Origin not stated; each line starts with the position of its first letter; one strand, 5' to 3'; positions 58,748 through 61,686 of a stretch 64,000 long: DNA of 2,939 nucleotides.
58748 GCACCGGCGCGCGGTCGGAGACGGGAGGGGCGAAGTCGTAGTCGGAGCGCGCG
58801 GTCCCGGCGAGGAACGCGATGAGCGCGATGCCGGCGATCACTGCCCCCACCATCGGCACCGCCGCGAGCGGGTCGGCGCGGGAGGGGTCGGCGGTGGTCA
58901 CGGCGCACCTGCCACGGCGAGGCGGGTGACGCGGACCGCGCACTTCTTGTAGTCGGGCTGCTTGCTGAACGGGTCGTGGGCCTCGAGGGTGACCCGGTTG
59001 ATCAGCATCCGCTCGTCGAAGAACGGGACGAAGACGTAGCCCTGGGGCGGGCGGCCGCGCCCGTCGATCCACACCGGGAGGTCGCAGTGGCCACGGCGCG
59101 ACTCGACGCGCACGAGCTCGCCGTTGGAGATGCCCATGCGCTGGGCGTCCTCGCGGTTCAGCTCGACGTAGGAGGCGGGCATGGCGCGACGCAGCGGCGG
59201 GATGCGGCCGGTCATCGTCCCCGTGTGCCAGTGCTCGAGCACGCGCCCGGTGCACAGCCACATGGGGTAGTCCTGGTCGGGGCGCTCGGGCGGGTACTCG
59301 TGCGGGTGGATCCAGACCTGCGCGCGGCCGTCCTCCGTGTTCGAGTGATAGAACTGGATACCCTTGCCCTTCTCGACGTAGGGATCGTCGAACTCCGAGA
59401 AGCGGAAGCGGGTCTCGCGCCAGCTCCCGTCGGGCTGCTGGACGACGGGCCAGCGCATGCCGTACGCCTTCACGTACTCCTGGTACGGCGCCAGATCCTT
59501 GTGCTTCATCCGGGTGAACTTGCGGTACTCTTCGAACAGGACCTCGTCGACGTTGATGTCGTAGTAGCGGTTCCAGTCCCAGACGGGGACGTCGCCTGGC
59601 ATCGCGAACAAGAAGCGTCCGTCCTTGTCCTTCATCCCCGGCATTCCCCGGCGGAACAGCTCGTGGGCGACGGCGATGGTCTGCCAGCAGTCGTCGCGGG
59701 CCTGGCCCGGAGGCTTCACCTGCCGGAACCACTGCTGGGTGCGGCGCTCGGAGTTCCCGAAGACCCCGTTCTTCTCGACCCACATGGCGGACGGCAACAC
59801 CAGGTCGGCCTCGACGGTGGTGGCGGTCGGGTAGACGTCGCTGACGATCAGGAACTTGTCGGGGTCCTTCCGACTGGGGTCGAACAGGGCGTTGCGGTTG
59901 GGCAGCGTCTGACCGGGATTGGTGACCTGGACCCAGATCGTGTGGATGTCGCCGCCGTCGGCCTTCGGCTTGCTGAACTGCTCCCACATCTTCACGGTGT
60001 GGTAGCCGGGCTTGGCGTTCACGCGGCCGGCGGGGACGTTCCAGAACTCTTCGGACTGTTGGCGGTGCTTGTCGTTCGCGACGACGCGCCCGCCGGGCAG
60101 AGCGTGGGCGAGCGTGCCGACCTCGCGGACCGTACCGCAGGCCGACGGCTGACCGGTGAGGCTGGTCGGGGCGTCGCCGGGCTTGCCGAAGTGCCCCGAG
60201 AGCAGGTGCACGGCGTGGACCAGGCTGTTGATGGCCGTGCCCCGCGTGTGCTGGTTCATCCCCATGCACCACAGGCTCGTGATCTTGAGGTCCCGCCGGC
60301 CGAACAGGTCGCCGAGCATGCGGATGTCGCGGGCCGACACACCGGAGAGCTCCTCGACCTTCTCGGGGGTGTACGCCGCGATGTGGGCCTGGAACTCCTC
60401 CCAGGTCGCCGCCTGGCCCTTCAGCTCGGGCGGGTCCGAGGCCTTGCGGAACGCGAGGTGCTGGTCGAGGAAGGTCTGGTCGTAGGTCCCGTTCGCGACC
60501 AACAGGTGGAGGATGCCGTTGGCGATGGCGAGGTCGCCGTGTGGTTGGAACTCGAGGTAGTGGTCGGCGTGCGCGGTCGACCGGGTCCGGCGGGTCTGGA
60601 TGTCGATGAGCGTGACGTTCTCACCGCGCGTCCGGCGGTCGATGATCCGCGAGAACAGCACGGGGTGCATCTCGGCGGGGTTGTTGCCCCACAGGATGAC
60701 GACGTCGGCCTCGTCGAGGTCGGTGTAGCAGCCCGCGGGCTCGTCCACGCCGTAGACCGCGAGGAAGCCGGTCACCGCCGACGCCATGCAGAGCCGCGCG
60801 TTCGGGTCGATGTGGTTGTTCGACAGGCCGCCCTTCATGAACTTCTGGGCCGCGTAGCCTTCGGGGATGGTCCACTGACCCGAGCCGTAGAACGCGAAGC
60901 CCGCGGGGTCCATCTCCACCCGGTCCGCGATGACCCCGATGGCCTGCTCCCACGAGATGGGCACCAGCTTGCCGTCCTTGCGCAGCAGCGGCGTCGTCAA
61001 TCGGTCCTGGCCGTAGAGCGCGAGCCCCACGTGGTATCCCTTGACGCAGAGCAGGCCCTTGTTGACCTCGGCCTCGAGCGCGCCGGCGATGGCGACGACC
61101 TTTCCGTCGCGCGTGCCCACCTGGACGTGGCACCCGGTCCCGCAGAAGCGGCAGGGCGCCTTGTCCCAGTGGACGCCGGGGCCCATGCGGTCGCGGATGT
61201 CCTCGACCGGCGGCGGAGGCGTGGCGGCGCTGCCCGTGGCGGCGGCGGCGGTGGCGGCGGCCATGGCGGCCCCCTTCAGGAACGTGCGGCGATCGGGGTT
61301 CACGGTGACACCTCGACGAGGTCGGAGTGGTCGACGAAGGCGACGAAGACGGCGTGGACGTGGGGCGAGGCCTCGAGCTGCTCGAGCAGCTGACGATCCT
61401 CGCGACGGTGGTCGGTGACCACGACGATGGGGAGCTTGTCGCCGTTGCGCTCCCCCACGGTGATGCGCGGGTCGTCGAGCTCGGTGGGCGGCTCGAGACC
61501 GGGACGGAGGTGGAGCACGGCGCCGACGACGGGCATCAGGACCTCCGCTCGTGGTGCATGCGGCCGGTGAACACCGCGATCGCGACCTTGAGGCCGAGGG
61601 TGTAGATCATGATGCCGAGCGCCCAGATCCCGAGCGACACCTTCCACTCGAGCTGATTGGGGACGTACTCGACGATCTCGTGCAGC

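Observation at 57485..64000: Non-canonical Nap electron-transfer module in one long operon with serial GTGA start/stop overlaps.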

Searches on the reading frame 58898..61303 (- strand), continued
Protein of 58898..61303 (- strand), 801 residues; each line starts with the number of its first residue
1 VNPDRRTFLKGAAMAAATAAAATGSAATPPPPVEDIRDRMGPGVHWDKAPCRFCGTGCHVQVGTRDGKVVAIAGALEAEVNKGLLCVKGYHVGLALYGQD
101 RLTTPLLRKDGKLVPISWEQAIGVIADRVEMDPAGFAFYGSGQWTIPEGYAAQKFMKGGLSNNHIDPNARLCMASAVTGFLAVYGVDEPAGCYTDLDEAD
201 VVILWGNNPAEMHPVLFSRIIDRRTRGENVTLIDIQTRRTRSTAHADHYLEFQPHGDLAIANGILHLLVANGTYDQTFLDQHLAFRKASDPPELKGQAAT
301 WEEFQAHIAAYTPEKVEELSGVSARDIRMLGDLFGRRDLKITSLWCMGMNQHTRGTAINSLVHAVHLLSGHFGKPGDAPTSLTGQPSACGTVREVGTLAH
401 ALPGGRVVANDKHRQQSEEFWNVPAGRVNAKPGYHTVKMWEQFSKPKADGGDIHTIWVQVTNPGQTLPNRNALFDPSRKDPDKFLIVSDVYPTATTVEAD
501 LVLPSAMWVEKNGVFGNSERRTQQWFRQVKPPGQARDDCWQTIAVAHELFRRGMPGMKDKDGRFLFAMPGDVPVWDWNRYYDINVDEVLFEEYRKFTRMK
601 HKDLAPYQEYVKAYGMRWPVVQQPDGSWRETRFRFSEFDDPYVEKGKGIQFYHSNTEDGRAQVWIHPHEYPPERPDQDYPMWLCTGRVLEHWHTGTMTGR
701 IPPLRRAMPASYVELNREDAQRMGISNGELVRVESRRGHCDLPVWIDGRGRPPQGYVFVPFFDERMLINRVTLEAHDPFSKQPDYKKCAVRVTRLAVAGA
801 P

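Call 35: search_solved_structures(query=window:58901-61303:-, max_evalue=1e-150, show_alignments=3)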
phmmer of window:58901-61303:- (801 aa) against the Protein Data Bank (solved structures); distinct sequences matched with E-value up to 1e-150: 6.
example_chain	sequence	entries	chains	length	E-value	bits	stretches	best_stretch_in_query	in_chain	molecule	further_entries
2nya_A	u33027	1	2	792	8.7e-214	715.1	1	44-794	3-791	Periplasmic nitrate reductase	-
3ml1_A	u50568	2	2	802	2.6e-206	690.4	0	284-794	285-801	Periplasmic nitrate reductase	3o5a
1ogy_A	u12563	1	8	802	2.7e-204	683.7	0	44-544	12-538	PERIPLASMIC NITRATE REDUCTASE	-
9pxt_A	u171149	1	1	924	9.6e-180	602.5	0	4-286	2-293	Periplasmic nitrate reductase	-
2jim_A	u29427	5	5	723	3e-161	541.4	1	45-794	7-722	PERIPLASMIC NITRATE REDUCTASE | PROTEIN (PERIPLASMIC NITRATE REDUCTASE)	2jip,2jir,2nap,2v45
2jio_A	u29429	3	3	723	3.2e-161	541.2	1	45-794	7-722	PERIPLASMIC NITRATE REDUCTASE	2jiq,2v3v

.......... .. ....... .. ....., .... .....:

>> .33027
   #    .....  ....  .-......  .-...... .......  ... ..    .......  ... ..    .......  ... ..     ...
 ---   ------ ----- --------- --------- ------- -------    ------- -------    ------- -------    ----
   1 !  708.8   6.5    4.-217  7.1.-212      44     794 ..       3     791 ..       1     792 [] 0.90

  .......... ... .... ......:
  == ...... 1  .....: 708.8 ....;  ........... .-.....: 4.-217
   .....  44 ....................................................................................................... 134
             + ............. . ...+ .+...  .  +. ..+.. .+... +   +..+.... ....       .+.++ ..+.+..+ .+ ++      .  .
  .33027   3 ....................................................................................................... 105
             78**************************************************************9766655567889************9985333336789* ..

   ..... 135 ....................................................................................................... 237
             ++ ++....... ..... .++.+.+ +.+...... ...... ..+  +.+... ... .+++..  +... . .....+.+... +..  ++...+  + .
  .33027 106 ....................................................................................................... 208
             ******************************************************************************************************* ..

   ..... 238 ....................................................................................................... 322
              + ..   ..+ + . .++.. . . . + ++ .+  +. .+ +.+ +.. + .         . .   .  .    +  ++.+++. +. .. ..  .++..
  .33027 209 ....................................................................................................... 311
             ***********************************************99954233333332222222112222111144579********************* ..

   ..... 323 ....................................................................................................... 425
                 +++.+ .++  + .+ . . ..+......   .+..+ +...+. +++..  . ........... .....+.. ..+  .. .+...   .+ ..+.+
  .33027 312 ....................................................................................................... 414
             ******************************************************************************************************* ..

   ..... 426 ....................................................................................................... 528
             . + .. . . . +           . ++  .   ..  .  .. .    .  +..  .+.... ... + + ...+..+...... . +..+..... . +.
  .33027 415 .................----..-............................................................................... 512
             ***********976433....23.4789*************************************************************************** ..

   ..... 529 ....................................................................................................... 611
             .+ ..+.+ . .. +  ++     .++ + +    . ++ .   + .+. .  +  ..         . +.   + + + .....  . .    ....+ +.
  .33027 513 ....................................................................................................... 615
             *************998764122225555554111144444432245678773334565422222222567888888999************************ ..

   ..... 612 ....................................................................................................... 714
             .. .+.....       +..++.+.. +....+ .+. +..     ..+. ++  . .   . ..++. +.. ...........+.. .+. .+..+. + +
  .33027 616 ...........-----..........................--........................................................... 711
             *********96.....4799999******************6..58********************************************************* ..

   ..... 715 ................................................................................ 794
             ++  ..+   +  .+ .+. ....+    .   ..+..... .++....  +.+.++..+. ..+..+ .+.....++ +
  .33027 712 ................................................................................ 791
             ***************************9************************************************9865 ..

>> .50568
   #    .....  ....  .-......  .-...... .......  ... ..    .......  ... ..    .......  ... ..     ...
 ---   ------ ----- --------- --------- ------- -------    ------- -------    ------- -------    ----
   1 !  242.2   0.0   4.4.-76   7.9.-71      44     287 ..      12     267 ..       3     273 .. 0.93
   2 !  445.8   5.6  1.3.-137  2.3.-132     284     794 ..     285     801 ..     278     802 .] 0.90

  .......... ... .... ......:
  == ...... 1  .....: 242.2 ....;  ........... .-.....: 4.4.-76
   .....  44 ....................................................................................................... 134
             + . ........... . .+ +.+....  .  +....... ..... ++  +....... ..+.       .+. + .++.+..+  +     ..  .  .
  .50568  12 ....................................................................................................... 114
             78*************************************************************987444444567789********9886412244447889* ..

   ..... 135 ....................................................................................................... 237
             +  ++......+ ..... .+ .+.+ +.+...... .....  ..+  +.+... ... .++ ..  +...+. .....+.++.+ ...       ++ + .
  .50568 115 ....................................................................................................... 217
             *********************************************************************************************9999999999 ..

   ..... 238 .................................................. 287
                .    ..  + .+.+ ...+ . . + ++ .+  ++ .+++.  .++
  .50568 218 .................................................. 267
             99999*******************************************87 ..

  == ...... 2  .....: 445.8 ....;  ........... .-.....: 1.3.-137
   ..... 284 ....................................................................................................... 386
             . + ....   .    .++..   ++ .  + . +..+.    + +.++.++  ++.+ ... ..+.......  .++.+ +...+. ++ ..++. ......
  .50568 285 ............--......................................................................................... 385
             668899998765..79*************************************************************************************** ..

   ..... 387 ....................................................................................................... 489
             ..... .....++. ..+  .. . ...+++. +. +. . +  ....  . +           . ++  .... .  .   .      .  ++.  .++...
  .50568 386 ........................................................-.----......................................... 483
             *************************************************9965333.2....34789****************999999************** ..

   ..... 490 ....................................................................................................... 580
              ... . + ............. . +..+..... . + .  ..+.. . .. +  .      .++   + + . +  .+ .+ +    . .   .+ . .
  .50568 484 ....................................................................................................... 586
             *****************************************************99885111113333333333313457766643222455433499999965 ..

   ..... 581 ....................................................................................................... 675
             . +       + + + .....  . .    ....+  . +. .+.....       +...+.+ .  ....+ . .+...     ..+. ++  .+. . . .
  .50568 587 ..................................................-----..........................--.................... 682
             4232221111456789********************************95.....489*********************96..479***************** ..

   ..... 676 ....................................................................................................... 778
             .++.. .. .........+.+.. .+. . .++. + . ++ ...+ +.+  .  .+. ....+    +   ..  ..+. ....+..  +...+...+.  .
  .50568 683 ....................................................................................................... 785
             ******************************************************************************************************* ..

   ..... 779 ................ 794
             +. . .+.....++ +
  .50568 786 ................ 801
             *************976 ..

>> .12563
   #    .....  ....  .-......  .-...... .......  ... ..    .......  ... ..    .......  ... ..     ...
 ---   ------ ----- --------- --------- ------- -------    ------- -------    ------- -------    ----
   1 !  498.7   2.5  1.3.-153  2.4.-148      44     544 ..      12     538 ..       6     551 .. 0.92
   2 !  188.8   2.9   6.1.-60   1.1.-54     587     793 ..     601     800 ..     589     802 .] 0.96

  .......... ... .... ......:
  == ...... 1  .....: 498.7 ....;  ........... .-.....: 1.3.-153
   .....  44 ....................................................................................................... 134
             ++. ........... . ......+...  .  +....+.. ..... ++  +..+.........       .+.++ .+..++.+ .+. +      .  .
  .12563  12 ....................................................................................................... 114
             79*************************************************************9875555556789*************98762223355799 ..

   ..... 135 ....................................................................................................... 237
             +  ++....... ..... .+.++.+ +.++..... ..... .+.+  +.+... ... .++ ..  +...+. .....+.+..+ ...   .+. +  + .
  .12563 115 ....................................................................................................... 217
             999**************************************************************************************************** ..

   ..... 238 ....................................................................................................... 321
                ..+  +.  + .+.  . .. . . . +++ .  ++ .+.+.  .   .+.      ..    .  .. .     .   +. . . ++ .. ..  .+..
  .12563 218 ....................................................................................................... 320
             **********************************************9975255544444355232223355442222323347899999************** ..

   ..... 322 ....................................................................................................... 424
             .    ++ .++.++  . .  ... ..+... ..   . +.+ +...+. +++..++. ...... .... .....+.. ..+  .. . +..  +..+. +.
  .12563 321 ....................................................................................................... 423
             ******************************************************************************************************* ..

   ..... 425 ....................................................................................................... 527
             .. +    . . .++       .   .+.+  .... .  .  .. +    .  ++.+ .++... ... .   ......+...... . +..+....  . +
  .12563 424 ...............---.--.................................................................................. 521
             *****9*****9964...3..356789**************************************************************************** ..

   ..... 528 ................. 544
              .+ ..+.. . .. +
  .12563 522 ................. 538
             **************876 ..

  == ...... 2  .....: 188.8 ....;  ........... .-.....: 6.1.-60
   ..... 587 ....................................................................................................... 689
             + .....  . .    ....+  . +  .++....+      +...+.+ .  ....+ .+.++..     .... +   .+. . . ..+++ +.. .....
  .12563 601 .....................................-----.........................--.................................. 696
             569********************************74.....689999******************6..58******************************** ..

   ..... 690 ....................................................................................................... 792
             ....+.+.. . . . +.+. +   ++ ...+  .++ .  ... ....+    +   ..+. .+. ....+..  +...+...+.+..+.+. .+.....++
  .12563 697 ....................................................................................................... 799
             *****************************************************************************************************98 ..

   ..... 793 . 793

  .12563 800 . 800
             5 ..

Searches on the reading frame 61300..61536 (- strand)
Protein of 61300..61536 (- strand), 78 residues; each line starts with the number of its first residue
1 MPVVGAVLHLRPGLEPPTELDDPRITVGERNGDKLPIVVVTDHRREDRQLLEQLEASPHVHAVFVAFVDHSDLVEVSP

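Call 8: search_protein_families(library=pfam, proteins=[window:61300-61536:-], max_evalue=0.01)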
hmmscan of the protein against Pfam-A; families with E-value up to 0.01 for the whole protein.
window:61300-61536:- (78 aa): 0 families

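Call 9: search_protein_families(library=ncbifam, proteins=[window:61300-61536:-], max_evalue=0.01)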
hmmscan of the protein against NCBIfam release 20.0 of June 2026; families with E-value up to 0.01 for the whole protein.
window:61300-61536:- (78 aa): 0 families

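Call 29: search_protein_families(library=pfam, proteins=[window:61300-61536:-], max_evalue=1)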
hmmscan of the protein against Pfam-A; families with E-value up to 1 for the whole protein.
window:61300-61536:- (78 aa): 0 families

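Call 68: search_solved_structures(query=A4, max_evalue=10, show_alignments=2)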
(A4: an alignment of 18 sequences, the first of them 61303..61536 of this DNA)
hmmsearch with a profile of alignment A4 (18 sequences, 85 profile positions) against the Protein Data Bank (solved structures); distinct sequences matched with E-value up to 10: 4.
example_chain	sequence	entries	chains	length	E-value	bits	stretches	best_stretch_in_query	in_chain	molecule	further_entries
2jsx_A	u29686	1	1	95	0.00046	23.5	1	3-81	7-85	Protein napD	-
2pq4_A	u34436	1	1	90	0.00055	23.3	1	3-79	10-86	Protein napD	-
8r8n_A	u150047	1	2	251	0.37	14.2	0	40-80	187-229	HalluTIM2-2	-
2e1a_A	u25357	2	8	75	1.1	12.7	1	43-81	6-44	75aa long hypothetical regulatory protein AsnC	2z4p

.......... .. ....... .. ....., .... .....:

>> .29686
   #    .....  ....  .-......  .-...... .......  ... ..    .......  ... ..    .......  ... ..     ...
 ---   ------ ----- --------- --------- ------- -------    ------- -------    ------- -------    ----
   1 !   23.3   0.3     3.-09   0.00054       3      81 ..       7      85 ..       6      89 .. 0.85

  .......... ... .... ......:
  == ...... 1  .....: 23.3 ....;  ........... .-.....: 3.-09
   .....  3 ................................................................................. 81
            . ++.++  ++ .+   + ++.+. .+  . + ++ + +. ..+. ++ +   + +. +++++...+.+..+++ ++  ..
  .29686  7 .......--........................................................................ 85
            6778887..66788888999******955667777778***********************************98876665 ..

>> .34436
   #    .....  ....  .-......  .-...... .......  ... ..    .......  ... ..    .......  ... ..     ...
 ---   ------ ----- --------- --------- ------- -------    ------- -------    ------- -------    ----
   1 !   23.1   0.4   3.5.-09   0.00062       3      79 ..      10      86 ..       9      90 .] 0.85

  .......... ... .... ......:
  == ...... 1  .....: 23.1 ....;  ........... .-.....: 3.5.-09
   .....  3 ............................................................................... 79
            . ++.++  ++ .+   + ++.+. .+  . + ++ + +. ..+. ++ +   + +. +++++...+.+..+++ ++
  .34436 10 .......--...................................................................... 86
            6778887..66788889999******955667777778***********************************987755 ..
